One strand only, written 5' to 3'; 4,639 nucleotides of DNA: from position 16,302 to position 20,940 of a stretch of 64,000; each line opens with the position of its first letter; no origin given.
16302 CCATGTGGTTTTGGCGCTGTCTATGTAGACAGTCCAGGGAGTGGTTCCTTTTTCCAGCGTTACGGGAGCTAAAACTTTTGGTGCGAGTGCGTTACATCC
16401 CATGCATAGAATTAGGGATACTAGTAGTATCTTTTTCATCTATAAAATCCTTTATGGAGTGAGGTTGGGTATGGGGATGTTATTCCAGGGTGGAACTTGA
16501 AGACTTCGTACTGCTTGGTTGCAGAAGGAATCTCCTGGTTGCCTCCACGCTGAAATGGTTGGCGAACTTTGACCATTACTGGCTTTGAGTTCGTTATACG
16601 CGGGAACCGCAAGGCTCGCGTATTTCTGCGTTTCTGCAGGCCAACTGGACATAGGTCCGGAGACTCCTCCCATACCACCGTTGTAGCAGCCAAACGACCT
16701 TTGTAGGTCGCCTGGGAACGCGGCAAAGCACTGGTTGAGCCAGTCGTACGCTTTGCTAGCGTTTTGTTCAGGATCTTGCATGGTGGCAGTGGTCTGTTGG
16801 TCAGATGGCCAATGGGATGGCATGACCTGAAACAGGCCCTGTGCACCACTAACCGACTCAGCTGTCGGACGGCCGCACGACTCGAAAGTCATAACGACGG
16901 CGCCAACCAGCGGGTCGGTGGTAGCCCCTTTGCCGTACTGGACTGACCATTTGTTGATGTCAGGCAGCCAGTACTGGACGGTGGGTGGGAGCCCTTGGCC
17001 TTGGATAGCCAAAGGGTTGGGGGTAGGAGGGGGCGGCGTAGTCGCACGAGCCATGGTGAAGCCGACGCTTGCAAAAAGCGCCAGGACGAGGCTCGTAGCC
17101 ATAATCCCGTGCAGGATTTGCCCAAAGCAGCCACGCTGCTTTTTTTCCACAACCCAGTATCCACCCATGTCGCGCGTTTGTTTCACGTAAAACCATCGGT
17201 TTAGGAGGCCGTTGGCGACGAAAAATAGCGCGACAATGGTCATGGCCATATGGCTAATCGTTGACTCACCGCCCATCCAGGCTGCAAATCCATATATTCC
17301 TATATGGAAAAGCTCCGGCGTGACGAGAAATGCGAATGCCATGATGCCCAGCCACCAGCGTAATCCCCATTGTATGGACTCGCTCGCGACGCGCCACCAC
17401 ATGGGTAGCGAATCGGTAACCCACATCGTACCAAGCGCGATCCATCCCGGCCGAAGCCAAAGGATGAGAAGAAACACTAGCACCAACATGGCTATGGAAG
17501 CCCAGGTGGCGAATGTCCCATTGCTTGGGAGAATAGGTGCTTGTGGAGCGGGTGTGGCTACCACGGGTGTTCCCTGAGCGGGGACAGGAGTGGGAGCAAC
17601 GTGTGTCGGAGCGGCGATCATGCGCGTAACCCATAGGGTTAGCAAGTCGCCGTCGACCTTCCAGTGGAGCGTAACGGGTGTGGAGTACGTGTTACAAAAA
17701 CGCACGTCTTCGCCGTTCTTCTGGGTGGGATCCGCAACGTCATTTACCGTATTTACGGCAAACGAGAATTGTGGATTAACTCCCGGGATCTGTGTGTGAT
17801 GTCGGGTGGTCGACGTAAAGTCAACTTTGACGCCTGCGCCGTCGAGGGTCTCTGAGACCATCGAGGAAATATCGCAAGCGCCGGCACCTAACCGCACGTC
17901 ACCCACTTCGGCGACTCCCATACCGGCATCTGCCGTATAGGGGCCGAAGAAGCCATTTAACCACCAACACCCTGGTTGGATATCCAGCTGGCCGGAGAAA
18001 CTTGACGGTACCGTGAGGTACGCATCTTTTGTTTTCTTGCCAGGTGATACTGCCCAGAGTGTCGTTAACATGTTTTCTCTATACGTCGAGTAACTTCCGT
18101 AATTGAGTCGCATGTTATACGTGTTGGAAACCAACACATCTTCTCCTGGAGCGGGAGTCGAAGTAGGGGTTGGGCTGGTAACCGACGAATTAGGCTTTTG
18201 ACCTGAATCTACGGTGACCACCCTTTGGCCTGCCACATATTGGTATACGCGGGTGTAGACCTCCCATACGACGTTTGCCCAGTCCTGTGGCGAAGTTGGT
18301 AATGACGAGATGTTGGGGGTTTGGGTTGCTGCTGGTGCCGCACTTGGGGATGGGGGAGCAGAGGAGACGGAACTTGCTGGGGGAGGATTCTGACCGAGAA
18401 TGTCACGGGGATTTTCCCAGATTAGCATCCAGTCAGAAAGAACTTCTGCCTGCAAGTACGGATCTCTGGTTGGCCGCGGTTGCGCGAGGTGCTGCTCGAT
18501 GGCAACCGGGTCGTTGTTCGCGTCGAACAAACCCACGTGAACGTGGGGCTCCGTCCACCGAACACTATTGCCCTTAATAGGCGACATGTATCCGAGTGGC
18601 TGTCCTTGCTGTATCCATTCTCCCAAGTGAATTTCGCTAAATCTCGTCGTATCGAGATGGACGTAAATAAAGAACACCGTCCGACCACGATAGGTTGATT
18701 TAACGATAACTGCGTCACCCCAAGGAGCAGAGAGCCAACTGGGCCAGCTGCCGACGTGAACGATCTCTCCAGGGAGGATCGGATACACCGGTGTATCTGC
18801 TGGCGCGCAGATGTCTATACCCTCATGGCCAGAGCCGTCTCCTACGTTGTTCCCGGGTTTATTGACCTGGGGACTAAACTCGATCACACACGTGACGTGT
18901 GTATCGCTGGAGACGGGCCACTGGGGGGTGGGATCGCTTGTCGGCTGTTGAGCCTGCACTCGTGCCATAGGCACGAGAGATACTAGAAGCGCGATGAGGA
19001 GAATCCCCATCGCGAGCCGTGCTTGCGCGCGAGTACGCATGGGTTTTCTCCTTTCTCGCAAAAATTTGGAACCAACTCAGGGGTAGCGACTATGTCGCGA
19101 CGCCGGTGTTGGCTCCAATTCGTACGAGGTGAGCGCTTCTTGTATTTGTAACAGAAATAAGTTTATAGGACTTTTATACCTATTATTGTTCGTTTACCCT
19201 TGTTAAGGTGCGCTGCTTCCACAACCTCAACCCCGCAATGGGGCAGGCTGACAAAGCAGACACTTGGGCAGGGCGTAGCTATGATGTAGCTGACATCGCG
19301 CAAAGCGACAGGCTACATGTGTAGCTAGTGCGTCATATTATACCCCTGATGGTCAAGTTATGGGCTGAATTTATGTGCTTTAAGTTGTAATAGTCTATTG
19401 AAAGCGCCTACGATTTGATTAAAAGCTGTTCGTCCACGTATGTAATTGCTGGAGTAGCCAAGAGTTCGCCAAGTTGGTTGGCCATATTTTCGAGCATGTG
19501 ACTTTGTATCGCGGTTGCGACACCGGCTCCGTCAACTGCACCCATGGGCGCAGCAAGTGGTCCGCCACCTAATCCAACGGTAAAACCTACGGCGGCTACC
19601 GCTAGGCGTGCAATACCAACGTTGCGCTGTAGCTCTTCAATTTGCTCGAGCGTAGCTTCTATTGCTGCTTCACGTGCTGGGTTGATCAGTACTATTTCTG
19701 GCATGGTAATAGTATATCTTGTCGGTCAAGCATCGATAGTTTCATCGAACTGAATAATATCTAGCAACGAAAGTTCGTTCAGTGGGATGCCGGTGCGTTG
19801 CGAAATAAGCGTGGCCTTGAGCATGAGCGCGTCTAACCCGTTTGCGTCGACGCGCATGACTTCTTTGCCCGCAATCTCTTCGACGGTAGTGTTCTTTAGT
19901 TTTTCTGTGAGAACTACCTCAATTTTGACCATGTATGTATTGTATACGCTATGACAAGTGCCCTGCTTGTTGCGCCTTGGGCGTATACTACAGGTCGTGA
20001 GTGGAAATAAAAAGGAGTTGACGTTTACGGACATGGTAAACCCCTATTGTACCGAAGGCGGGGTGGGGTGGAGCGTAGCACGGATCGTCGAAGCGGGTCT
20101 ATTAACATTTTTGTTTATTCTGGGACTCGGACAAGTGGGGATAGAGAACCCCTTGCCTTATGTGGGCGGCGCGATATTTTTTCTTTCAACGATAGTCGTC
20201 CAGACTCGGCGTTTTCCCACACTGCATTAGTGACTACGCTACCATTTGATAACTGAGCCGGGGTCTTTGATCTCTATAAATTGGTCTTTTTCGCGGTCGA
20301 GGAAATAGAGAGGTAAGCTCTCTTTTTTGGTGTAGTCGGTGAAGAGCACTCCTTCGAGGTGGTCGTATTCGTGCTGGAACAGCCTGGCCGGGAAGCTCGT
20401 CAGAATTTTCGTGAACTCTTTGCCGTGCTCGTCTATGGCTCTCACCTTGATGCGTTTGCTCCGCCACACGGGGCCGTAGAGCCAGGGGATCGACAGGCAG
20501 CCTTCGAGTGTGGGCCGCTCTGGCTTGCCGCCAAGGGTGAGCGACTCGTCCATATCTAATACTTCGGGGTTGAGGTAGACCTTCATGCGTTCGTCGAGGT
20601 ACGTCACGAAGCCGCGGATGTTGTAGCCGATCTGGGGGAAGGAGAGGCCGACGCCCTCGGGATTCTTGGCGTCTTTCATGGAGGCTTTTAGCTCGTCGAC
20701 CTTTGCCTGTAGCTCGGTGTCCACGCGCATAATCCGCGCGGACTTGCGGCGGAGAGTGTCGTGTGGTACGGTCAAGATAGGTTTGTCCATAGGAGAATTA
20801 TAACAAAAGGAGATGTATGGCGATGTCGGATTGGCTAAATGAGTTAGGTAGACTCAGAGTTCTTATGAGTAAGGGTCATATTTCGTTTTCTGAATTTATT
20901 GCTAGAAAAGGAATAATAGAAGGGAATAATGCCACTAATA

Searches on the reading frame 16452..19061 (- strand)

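Call 52: search_protein_families(library=pfam, proteins=[window:16452-19061:-])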
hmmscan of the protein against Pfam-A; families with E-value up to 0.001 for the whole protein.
window:16452-19061:- (869 aa): 2 families
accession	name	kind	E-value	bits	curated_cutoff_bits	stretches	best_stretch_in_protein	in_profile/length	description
PF01464.25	SLT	-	4.7e-12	45.9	21.3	1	721-801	18-102/117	Transglycosylase SLT domain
PF01551.29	Peptidase_M23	-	5.9e-11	42.8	28.7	1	78-180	2-89/96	Peptidase family M23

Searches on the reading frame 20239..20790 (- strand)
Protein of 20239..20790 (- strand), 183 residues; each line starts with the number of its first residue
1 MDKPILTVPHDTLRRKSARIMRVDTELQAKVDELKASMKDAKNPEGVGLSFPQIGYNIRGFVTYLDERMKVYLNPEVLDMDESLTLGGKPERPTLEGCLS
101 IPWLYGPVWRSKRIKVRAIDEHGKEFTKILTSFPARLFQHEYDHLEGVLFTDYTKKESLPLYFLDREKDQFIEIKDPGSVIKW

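Call 52: search_protein_families(library=pfam, proteins=[window:20239-20790:-])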
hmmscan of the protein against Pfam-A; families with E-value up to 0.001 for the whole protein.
window:20239-20790:- (183 aa): 1 family
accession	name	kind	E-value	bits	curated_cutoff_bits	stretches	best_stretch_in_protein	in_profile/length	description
PF01327.26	Pep_deformylase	-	1e-35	123.1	22.8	1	3-157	2-153/156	Polypeptide deformylase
